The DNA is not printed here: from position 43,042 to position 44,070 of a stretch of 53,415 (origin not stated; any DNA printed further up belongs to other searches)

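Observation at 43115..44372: Low-GC, hairpin-free two-gene islet between lpxK and nadB: candidate restriction or defence module (HARE-HTH-like plus PD-(D/E)xK-like protein with a small partner)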

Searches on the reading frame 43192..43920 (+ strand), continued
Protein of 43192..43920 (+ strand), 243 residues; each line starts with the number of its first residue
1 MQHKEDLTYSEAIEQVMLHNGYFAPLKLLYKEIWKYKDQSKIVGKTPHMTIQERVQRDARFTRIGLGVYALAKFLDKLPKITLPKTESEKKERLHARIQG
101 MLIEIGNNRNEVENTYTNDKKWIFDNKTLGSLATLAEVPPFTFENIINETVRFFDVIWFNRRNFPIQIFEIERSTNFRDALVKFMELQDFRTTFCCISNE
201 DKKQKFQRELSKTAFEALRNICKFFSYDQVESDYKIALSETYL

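Call 29: predict_structure(alignment_id=A1)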
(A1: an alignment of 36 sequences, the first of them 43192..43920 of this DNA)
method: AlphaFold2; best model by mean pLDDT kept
length: 243 residues; sequences in the alignment: 36
mean_pLDDT: 76.2   pTM: 0.70
mean pLDDT of the five models: 76.2, 70.2, 62.2, 61.5, 57.1
residues with pLDDT >= 90: 44; 70-90: 130; 50-70: 37; < 50: 32
segments of 3 or more residues with pLDDT < 50: 1-3, 121-135, 139-142, 144-147, 149-151
pLDDT, mean of each block of 10 residues (from residue 1): 71 90 80 86 65 87 79 80 79 81 80 71 45 48 48 73 85 72 77 89 92 90 92 79 43
secondary structure, 60 per line:
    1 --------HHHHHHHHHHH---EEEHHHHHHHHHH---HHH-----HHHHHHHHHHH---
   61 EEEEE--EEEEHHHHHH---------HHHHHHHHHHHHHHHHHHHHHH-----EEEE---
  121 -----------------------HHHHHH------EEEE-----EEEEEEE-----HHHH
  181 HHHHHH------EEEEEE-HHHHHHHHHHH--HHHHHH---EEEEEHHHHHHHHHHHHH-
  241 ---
elements in order: H9-19 E23-25 H26-35 H47-57 E61-65 E68-71 H72-77 H87-108 E114-117 H144-149 E156-159 E165-171 H177-186 E193-198 H200-210 H213-218 E222-226 H227-239

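Call 33: fold_search(model_id=the predicted structure, library=pdb)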
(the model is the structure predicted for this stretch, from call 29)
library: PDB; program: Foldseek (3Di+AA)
matches with E <= 10: 635; with E <= 0.001: 0
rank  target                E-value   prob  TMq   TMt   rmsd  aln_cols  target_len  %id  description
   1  9d2e_B                3.0e-02  1.00  0.24  0.58   3.8        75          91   16  FoxP3 multimers bridge two T4G repeat DNAs (model1) (released 2025-10-29)
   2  6el8_D                3.4e-02  1.00  0.25  0.62   3.7        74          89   16  Crystal structure of the Forkhead domain of human FOXN1 in complex with DNA (released 2017-11-15)
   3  8sro_C                3.8e-02  1.00  0.26  0.65   3.6        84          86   17  FoxP3 tetramer on TTTG repeats (released 2023-10-18)
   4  5ocn_D                3.8e-02  1.00  0.25  0.66   3.7        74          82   16  Crystal structure of the forkhead domain of human FOXN1 (released 2017-08-02)
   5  9d2l_B                5.1e-02  1.00  0.25  0.58   2.9        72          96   18  FoxP3 multimers bridge four T2G repeat DNAs (released 2025-10-29)
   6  5ocn_A                5.4e-02  1.00  0.25  0.64   3.6        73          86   15  Crystal structure of the forkhead domain of human FOXN1 (released 2017-08-02)
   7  1xmx                  5.7e-02  0.69  0.32  0.22  15.4       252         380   10  Crystal structure of protein VC1899 from Vibrio cholerae (released 2004-11-16)
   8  8har_A                5.7e-02  0.30  0.23  0.16  17.3       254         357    9  SAH-bound C-Methyltransferase Fur6 from Streptomyces sp. KO-3988 (released 2023-11-01)
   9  3dp7_A                5.7e-02  0.28  0.22  0.15  18.8       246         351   10  CRYSTAL STRUCTURE OF SAM-dependent methyltransferase from Bacteroides vulgatus ATCC 8482 (released 2008-07-29)
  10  9d2e_C                6.1e-02  1.00  0.25  0.63   3.1        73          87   18  FoxP3 multimers bridge two T4G repeat DNAs (model1) (released 2025-10-29)
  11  8sro_D                6.1e-02  1.00  0.24  0.61   2.8        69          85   17  FoxP3 tetramer on TTTG repeats (released 2023-10-18)
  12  5ocn_G                6.4e-02  1.00  0.25  0.67   3.6        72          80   15  Crystal structure of the forkhead domain of human FOXN1 (released 2017-08-02)
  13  5ocn_F                6.4e-02  1.00  0.25  0.65   3.7        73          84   15  Crystal structure of the forkhead domain of human FOXN1 (released 2017-08-02)
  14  8sro_A                6.8e-02  1.00  0.24  0.60   2.9        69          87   17  FoxP3 tetramer on TTTG repeats (released 2023-10-18)
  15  5ocn_B                7.2e-02  1.00  0.26  0.65   3.8        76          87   16  Crystal structure of the forkhead domain of human FOXN1 (released 2017-08-02)
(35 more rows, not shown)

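Call 35: search_protein_families(library=pfam, proteins=[L021:4875-6008:+, L072:2157-3233:+, L055:1169-1534:+, L018:7013-7765:+, L001:9052-9318:+], max_evalue=0.1)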
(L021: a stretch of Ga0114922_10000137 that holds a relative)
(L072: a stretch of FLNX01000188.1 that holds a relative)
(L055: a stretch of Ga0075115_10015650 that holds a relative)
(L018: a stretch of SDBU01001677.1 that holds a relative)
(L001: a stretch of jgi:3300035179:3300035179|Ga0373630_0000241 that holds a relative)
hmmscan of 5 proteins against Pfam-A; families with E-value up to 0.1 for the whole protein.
L021:4875-6008:+ (378 aa): 2 families
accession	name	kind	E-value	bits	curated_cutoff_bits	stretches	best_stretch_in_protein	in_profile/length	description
PF01555.25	N6_N4_Mtase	-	1.7e-19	71.1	26.7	2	141-231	132-219/221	DNA methylase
PF16103.11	DUF4822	-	0.021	15.5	25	1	229-280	65-116/123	Domain of unknown function (DUF4822)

L072:2157-3233:+ (359 aa): 3 families
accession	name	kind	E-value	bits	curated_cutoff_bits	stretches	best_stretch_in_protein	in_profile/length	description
PF02086.21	MethyltransfD12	-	1e-46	160.2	22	1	3-314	1-251/253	D12 class N6 adenine-specific DNA methyltransferase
PF03602.21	Cons_hypoth95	-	0.009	16.1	24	1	202-250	83-137/182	Conserved hypothetical protein 95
PF01555.25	N6_N4_Mtase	-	0.061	13.7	26.7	0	7-57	164-211/221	DNA methylase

L055:1169-1534:+ (122 aa): 1 family
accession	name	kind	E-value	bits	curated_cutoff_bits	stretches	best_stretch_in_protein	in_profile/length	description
PF16866.11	PHD_4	-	0.04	14.3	30.6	1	84-113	6-35/65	PHD-finger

L018:7013-7765:+ (251 aa): 3 families
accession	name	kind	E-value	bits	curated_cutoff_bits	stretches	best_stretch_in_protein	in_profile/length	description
PF01939.22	NucS_C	-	0.0044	17.4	24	1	157-208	44-92/124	Endonuclease NucS C-terminal domain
PF24608.2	PDDEXK_15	-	0.016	15.5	27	0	157-238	54-135/164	Phage putative PDDEXK endonuclease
PF12672.12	DUF3793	-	0.043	14.2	25.1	1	17-57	37-77/167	Protein of unknown function (DUF3793)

L001:9052-9318:+ (89 aa): 1 family
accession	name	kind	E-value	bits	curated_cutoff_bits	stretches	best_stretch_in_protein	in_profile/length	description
PF05168.19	HEPN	-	0.058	14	22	1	6-58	65-108/117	HEPN domain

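Call 49: find_encoding_contigs(protein=P0106, flank=8000, max_places=2)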
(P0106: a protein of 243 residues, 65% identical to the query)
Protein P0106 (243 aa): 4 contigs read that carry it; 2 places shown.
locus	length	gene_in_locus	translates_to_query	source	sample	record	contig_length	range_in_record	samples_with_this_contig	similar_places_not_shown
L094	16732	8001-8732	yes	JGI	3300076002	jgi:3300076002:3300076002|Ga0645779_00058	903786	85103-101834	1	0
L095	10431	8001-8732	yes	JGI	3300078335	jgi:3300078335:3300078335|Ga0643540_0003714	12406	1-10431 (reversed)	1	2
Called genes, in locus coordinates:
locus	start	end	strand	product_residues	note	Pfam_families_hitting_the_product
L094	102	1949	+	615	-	PF01807:Zn_ribbon_DnaG, PF08275:DNAG_N, PF01751:Toprim, PF13155:Toprim_2, PF13362:Toprim_3 (faint), PF13662:Toprim_4, PF10410:DnaB_bind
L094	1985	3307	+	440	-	PF00140:Sigma70_r1_2, PF04542:Sigma70_r2, PF04539:Sigma70_r3, PF04545:Sigma70_r4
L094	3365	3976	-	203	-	PF25019:LRR_R13L1-DRL21 (faint), PF00560:LRR_1 (faint), PF13855:LRR_8, PF23598:LRR_14 (weak), PF12799:LRR_4 (weak), PF23598:LRR_14, PF12799:LRR_4 (weak), PF13855:LRR_8, +2 more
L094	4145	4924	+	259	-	PF13439:Glyco_transf_4, PF13579:Glyco_trans_4_4, PF00534:Glycos_transf_1 (weak)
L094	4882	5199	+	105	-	PF00534:Glycos_transf_1, PF13692:Glyco_trans_1_4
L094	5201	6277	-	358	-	-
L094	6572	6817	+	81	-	PF01541:GIY-YIG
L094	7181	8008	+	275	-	PF01555:N6_N4_Mtase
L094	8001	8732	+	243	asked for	PF27126:NmeDI_C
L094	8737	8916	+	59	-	-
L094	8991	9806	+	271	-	PF02086:MethyltransfD12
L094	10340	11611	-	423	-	-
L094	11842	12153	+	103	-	-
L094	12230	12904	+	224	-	-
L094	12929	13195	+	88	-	-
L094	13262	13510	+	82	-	-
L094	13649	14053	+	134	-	-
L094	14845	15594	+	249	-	-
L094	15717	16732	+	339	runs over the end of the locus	PF14213:DUF4325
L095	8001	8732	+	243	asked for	PF27126:NmeDI_C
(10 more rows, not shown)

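Call 50: find_encoding_contigs(protein=P0086, flank=8000, max_places=3)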
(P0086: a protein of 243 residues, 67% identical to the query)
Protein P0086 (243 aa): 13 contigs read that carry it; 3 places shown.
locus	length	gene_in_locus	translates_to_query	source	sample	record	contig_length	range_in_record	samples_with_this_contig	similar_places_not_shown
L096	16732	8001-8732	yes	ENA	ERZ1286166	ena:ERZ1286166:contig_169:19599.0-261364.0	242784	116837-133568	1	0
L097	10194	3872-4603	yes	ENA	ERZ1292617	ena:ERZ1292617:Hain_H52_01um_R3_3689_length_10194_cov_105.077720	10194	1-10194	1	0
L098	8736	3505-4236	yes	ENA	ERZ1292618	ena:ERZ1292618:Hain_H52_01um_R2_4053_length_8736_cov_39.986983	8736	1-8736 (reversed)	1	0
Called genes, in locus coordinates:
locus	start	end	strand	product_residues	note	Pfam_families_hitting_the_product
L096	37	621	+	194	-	PF07724:AAA_2, PF10431:ClpB_D2-small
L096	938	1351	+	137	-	PF07883:Cupin_2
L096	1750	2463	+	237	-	PF13482:RNase_H_2, PF10108:DNA_pol_B_exo2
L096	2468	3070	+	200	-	PF09335:VTT_dom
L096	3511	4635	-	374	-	-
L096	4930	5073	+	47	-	PF12344:UvrB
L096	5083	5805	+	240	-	PF01026:TatD_DNase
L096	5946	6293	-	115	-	PF01219:DAGK_prokar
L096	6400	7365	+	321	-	PF01594:AI-2E_transport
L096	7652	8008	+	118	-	-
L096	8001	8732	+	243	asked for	PF27126:NmeDI_C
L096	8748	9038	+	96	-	-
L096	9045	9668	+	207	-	PF02086:MethyltransfD12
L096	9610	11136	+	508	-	PF02934:GatB_N, PF02637:GatB_Yqey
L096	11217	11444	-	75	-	-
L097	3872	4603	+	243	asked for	PF27126:NmeDI_C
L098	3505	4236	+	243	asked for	PF27126:NmeDI_C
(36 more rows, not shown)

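Call 67: search_solved_structures(query=L094:8991-9803:+, max_evalue=0.001)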
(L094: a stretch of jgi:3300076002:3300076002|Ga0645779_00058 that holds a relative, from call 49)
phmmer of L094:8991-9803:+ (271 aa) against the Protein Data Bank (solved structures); distinct sequences matched with E-value up to 0.001: 0.

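Call 68: search_solved_structures(query=L094:7181-8005:+, max_evalue=0.001)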
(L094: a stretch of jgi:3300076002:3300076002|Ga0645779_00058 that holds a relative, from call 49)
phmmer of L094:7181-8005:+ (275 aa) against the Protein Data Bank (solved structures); distinct sequences matched with E-value up to 0.001: 9.
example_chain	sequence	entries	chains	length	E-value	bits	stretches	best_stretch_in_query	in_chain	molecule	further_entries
5hek_A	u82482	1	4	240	4.5e-09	39.2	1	68-115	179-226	Adenine specific DNA methyltransferase (DpnA)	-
5hfj_A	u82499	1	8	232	5e-09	39.1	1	68-114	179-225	Adenine specific DNA methyltransferase (DpnA)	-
2zie_A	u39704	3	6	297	1.8e-08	37.3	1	59-119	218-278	Putative modification methylase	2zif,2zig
1g60_A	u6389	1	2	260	3.6e-07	33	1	64-113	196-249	Adenine-specific Methyltransferase MboIIA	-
8s9n_A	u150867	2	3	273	4.9e-05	26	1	36-123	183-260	DNA cytosine-N4 methyltransferase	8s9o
8s9m_A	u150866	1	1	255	5.1e-05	26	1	21-123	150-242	DNA cytosine-N4 methyltransferase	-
6pbd_A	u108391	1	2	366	9.9e-05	25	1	35-116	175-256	Modification methylase CcrMI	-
9c3u_A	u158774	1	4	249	0.00021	24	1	64-110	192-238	Methyltransferase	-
8urk_A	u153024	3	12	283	0.00027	23.6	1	64-111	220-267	Methyltransferase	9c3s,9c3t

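Call 69: find_encoding_contigs(protein=P0078, flank=7000, max_places=3)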
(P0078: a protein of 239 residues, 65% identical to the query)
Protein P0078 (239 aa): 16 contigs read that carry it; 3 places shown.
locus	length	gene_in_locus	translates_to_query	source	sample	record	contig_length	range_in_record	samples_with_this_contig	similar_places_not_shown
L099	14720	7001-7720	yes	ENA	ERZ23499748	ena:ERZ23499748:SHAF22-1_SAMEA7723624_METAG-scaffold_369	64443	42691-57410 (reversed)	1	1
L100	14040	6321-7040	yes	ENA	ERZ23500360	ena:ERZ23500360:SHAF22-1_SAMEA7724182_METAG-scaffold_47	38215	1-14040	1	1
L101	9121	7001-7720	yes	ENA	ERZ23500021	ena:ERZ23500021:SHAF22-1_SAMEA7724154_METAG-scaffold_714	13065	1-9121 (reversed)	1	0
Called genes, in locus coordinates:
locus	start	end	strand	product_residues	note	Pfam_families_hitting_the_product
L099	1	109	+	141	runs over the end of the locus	PF08973:TM1506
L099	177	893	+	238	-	PF02517:Rce1-like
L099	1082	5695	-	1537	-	PF00310:GATase_2, PF04898:Glu_syn_central, PF01645:Glu_synthase, PF01493:GXGXG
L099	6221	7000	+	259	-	PF01555:N6_N4_Mtase, PF02086:MethyltransfD12, PF13847:Methyltransf_31 (weak)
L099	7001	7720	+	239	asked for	PF27126:NmeDI_C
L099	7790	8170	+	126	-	-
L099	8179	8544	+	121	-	-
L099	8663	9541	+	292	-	PF02086:MethyltransfD12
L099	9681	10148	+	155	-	PF13420:Acetyltransf_4 (weak), PF00583:Acetyltransf_1, PF13673:Acetyltransf_10 (weak), PF13508:Acetyltransf_7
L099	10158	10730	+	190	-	PF04138:GtrA_DPMS_TM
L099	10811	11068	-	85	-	-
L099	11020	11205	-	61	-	-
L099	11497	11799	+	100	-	PF12844:HTH_19, PF13560:HTH_31, PF01381:HTH_3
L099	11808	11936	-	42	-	-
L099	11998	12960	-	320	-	PF00753:Lactamase_B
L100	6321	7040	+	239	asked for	PF27126:NmeDI_C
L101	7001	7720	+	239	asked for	PF27126:NmeDI_C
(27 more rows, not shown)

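Call 70: find_encoding_contigs(protein=P0014, flank=7000, max_places=2)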
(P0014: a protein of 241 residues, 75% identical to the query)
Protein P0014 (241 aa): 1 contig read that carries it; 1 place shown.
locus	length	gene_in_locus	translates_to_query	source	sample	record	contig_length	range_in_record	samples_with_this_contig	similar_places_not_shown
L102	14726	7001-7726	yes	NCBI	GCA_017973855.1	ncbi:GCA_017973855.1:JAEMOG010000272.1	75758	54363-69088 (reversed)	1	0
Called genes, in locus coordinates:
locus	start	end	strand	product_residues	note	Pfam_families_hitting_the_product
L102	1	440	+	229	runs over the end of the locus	PF04981:NMD3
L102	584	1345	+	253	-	PF01336:tRNA_anti-codon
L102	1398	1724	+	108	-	PF04024:PspC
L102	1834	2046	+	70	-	-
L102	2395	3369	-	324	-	PF01261:AP_endonuc_2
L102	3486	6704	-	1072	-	PF00133:tRNA-synt_1, PF01921:tRNA-synt_1f (faint), PF09334:tRNA-synt_1g, PF01406:tRNA-synt_1e (weak), PF09334:tRNA-synt_1g (weak), PF08264:Anticodon_1, PF19302:DUF5915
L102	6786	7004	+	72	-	-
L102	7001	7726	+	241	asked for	PF27126:NmeDI_C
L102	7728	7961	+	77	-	-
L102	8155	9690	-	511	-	PF13393:tRNA-synt_His, PF03129:HGTP_anticodon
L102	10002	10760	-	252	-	-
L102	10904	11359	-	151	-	PF01873:eIF-5_eIF-2B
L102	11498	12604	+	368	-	PF13439:Glyco_transf_4, PF13579:Glyco_trans_4_4, PF00534:Glycos_transf_1, PF13692:Glyco_trans_1_4, PF13524:Glyco_trans_1_2 (weak)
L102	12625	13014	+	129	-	PF00076:RRM_1, PF22976:RRM_10 (weak)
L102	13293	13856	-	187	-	-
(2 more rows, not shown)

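Call 71: find_encoding_contigs(protein=P0107, flank=7000, max_places=3)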
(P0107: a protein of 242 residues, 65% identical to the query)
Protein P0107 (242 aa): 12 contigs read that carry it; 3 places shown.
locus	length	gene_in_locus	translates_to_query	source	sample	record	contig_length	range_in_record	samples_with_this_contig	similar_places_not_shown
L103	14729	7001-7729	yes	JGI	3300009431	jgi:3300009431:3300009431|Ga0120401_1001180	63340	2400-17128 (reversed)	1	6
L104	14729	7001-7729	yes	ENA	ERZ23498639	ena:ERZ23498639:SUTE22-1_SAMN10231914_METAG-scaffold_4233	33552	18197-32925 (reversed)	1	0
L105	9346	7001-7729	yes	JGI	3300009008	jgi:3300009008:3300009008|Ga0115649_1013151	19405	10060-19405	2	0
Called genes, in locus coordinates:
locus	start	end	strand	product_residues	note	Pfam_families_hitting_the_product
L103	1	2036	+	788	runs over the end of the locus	PF13229:Beta_helix (faint), PF13860:FlgD_ig (weak), PF18962:Por_Secre_tail (weak)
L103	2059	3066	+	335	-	-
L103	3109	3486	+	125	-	PF00072:Response_reg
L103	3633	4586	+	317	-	-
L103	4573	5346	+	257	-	PF01503:PRA-PH (faint), PF03819:MazG, PF24850:CC_BshC (weak), PF03819:MazG, PF12643:MazG-like (weak)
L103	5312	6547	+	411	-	PF02518:HATPase_c, PF14501:HATPase_c_5 (weak)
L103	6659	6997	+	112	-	PF01555:N6_N4_Mtase, PF02086:MethyltransfD12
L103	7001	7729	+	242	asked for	PF27126:NmeDI_C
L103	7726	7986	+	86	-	-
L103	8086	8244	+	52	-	-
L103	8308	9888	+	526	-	PF03853:YjeF_N, PF01256:Carb_kinase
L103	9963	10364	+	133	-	PF05168:HEPN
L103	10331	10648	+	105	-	PF22600:MTPAP-like_central (weak), PF01909:NTP_transf_2, PF18765:Polbeta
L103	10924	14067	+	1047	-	PF00932:LTD, PF13860:FlgD_ig (weak)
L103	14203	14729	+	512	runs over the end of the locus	PF05362:Lon_C (faint), PF13541:ChlI, PF00493:MCM (faint), PF01078:Mg_chelatase, PF07728:AAA_5, PF13335:Mg_chelatase_C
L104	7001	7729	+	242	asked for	PF27126:NmeDI_C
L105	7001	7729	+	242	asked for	PF27126:NmeDI_C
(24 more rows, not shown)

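Call 73: search_protein_families(library=padloc, alignment_id=A1, max_evalue=0.01)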
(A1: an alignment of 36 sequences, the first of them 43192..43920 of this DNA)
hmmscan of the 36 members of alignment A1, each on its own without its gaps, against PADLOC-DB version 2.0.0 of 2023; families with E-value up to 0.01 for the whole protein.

A. member 1, window:43192-43920:+ (243 aa): 1 family
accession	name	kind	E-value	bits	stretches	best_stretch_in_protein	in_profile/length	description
PDLC03534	REase_II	-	0.00021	18.5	1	95-238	178-328/351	Type II restriction enzyme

B. families by the number of members that match (of 36 scanned): 3 families
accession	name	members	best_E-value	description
PDLC03534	REase_II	34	6.8e-11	Type II restriction enzyme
PDLC01031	Csx1/Csm6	1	0.00035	CARF+HEPN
PDLC00161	HamA1|HamA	1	0.0027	DUF1837 domain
